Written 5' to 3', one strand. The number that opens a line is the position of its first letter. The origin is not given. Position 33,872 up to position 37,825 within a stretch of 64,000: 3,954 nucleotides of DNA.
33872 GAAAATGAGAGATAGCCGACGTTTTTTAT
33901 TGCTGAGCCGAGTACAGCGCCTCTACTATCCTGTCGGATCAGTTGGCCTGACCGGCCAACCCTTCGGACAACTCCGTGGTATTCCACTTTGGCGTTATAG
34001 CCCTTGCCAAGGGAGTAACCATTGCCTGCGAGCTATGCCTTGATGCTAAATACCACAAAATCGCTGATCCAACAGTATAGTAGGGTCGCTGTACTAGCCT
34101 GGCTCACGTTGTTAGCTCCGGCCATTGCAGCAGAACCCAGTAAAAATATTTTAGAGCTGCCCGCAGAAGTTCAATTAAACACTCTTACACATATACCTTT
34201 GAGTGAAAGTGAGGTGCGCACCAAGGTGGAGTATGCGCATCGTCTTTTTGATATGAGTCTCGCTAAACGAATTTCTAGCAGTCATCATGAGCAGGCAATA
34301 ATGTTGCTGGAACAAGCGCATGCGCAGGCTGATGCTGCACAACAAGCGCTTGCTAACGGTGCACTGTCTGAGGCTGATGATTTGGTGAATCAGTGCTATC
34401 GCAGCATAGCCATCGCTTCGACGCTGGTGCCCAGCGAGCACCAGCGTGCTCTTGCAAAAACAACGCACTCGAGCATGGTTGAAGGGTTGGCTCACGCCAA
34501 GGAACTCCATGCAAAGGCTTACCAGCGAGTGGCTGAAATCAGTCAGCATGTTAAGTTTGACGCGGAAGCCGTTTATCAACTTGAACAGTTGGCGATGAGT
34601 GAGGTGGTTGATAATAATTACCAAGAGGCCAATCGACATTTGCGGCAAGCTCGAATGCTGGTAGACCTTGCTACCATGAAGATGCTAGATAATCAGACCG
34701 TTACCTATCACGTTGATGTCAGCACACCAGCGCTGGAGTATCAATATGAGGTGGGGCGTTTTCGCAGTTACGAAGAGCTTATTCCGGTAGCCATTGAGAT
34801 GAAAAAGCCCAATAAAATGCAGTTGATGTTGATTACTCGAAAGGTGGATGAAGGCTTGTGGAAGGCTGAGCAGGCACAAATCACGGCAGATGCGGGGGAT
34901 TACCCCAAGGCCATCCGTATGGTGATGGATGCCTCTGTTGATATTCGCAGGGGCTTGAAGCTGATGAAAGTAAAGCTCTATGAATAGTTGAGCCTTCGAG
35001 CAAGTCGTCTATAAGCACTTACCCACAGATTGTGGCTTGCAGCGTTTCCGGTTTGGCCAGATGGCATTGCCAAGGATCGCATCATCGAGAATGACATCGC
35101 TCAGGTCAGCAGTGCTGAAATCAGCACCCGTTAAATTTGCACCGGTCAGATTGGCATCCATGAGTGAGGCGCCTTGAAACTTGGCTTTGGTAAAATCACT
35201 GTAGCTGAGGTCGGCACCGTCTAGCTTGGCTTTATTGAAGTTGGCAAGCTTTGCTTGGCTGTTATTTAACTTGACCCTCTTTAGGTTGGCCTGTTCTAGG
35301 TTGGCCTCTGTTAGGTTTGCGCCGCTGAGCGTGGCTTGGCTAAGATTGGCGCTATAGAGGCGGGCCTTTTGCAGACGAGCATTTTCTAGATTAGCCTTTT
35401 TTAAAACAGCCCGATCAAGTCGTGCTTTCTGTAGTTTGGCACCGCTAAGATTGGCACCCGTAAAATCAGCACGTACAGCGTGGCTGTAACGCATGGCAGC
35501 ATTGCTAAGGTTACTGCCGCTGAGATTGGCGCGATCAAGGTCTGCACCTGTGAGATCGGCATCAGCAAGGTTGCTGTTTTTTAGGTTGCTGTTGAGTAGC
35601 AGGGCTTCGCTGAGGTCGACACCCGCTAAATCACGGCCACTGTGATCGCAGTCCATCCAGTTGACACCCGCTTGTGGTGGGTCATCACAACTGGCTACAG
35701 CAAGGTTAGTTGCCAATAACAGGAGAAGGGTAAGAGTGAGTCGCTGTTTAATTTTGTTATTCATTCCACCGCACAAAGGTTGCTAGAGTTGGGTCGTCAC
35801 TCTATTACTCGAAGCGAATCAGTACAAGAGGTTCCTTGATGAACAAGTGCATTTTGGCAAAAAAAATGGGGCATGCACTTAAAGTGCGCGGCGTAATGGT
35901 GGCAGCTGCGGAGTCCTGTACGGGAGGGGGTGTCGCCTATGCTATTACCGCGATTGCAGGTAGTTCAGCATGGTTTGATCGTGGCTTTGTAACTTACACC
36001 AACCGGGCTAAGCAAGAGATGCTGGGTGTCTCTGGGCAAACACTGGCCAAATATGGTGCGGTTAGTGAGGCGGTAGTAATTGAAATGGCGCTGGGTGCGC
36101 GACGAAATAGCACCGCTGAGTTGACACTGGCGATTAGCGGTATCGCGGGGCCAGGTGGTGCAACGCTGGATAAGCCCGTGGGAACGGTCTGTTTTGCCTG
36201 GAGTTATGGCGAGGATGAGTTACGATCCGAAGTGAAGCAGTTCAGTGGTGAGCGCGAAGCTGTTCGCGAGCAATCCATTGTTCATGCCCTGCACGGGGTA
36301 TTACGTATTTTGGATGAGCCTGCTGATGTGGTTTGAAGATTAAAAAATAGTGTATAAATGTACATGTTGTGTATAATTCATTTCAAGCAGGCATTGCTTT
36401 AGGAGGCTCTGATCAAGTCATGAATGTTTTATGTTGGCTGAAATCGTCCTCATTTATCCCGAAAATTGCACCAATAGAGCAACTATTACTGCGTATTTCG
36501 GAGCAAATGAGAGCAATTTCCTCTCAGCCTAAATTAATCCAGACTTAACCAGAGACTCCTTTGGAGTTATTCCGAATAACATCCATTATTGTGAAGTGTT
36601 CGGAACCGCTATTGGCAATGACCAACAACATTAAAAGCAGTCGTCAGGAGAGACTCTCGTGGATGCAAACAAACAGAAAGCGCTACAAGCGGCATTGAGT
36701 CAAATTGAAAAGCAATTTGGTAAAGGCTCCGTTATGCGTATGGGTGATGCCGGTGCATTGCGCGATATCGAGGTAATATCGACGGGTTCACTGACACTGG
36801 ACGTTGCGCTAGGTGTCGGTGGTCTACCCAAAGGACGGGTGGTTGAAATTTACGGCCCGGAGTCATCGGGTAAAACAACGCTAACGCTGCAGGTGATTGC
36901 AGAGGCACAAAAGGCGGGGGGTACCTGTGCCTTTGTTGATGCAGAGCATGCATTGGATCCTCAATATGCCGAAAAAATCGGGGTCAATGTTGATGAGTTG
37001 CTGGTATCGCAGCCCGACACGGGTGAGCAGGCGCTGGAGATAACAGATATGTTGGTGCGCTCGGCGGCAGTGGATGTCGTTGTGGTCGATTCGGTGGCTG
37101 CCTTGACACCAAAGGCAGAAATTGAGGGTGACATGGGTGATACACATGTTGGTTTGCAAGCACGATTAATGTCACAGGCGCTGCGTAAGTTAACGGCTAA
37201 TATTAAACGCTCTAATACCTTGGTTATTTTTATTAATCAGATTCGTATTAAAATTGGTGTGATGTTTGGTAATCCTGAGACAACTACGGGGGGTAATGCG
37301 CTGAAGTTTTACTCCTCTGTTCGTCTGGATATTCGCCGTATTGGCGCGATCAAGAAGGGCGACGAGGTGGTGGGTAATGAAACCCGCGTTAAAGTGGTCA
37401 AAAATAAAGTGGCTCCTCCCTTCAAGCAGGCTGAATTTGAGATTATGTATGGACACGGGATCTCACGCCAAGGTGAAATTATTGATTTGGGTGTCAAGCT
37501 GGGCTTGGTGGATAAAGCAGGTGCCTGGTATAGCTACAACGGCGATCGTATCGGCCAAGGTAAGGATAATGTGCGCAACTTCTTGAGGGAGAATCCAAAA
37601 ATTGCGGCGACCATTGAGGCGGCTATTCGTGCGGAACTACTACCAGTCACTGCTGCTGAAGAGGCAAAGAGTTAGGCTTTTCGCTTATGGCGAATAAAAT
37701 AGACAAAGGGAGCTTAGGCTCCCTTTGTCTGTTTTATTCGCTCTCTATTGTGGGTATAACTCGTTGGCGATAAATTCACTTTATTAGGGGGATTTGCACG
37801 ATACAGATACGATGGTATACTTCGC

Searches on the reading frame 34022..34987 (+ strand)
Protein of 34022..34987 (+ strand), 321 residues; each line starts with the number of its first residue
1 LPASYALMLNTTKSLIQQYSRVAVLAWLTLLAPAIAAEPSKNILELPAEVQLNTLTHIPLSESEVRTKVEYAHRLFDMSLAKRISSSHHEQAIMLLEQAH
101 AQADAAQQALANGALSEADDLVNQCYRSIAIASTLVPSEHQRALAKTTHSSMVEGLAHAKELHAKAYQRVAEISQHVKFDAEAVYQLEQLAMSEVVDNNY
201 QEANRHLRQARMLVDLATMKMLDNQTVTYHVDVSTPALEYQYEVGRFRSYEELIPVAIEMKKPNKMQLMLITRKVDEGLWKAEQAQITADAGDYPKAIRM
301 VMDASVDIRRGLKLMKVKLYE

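Call 4: search_protein_families(library=pfam, proteins=[window:34022-34987:+], max_evalue=0.1)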
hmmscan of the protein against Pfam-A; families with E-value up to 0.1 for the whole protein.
window:34022-34987:+ (321 aa): 0 families

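Call 5: search_protein_families(library=ncbifam, proteins=[window:34022-34987:+], max_evalue=0.1)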
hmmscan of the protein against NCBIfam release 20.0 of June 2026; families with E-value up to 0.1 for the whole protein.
window:34022-34987:+ (321 aa): 0 families

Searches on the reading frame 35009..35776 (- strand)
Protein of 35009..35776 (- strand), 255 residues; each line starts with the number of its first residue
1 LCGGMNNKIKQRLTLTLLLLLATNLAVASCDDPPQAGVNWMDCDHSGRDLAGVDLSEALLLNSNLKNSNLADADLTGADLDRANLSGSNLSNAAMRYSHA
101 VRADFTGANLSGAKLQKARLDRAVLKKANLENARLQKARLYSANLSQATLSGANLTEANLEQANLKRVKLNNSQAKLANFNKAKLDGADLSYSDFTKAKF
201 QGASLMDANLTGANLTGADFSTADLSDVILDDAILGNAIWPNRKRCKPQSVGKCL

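Call 4: search_protein_families(library=pfam, proteins=[window:35009-35776:-], max_evalue=0.1)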
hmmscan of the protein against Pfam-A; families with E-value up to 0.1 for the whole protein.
window:35009-35776:- (255 aa): 5 families
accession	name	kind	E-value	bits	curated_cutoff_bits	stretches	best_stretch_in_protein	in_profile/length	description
PF00805.28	Pentapeptide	-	2.1e-64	213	20.2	8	103-140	1-38/40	Pentapeptide repeats (8 copies)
PF13599.13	Pentapeptide_4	-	3.4e-25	88.4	38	3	102-174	5-77/78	Pentapeptide repeat region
PF13576.12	Pentapeptide_3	-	1.8e-21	76.5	27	3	195-238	1-47/48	Pentapeptide repeats (9 copies)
PF25296.1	Decapeptide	-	1.6e-07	31.6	45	1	173-227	5-59/74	Decapeptide repeat region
PF05264.16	CfAFP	-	0.016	15.7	25.9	0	147-218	36-107/137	Choristoneura fumiferana antifreeze protein (CfAFP)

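Call 5: search_protein_families(library=ncbifam, proteins=[window:35009-35776:-], max_evalue=0.1)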
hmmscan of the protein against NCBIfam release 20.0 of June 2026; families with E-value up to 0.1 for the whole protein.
window:35009-35776:- (255 aa): 21 families
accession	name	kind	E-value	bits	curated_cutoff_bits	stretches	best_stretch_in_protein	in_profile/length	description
NF011743.0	PRK15196.1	equivalog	1e-34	120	354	2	3-171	150-320/350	type III secretion system effector PipB2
NF047416.1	penta_HetL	equivalog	1.7e-34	119.2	260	3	37-140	67-170/218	heterocyst differentiation pentapeptide repeat protein HetL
NF052603.1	penta_Alr5209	equivalog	6.2e-29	100.4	125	3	47-131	12-96/113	Alr5209 family pentapeptide repeat protein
NF011744.0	PRK15197.1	equivalog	8.5e-26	90.8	274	3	91-175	177-261/291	SPI-2 type III secretion system effector PipB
NF033086.2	penta_rpt_Qnr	equivalog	8.1e-25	87.8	240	2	85-229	53-192/211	Qnr family pentapeptide repeat protein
NF000056.3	penta_rpt_QnrS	exception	1.5e-17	64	460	2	128-237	62-171/218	QnrS family quinolone resistance pentapeptide repeat protein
NF000421.1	penta_rpt_QnrVC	exception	3.6e-17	63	460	2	46-173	55-182/218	QnrVC family quinolone resistance pentapeptide repeat protein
NF012152.0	penta_rpt_QnrC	exception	5.7e-17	62.4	500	2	132-232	66-166/221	QnrC family quinolone resistance pentapeptide repeat protein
NF012151.0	penta_rpt_QnrAS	exception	8.3e-16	58.7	490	2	128-233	62-167/218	QnrAS family quinolone resistance pentapeptide repeat protein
NF000071.4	penta_rpt_QnrA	exception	2.6e-15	56.8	450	2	87-228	56-197/218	QnrA family quinolone resistance pentapeptide repeat protein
NF000349.1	mfpA_AE000516.2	equivalog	6.3e-14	52.2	360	3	66-143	85-162/183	pentapeptide repeat protein MfpA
NF033375.2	penta_rpt_QnrE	exception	3.1e-13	50.2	480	1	180-227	111-158/214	QnrE family quinolone resistance pentapeptide repeat protein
NF000420.1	penta_rpt_QnrB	exception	4.1e-13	49.8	460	1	101-227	26-158/214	QnrB family quinolone resistance pentapeptide repeat protein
NF038182.1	penta_rpt_SmQnr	exception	4.3e-13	49.6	460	3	154-235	116-197/215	SmQnr family pentapeptide repeat protein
NF000139.2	penta_rpt_QnrD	exception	4.3e-10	39.9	425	1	44-231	24-197/214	QnrD family quinolone resistance pentapeptide repeat protein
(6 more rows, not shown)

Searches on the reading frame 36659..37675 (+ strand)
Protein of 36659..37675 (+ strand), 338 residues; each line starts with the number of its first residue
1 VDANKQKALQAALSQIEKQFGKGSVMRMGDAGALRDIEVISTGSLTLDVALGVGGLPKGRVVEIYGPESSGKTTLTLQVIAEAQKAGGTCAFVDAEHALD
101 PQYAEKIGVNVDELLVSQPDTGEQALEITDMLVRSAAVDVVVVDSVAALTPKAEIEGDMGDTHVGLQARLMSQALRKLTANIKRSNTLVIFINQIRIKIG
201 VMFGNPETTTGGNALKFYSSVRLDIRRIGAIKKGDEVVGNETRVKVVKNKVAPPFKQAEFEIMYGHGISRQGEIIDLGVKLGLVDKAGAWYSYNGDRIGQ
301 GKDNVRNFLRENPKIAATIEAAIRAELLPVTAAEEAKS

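Call 49: list_cluster_members(proteins=[window:36659-37675:+, window:7855-8772:-, window:31676-32806:-, window:29121-30893:+, window:38567-41197:+])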
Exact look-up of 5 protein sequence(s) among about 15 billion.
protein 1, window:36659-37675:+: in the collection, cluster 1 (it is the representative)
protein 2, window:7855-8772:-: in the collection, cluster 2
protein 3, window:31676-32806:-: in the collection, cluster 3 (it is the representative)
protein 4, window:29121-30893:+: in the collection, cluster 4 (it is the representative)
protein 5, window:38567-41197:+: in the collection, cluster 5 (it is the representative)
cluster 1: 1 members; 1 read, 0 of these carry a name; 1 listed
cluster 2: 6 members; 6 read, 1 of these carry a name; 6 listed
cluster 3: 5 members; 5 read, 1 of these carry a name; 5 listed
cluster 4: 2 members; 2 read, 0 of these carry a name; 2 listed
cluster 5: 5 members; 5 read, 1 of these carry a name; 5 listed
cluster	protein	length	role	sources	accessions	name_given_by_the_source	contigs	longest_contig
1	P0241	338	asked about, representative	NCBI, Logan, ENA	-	-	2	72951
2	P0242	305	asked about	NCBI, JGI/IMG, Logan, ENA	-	-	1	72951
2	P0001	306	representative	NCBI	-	-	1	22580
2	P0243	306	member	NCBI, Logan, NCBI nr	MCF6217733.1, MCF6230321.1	MAG: hypothetical protein L3J62_05950 [Gammaproteobacteria bacterium] | hypothetical protein [Gammaproteobacteria bacterium]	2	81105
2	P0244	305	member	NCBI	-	-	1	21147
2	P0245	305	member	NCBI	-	-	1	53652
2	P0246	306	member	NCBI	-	-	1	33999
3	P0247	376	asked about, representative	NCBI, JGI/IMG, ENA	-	-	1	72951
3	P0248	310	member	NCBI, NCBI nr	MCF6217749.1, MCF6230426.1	MAG: 6-bladed beta-propeller [Gammaproteobacteria bacterium] | 6-bladed beta-propeller [Gammaproteobacteria bacterium]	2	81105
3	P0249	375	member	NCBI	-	-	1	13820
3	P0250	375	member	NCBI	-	-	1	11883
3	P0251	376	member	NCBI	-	-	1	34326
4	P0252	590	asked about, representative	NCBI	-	-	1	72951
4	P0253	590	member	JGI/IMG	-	-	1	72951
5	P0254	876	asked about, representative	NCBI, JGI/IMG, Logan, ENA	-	-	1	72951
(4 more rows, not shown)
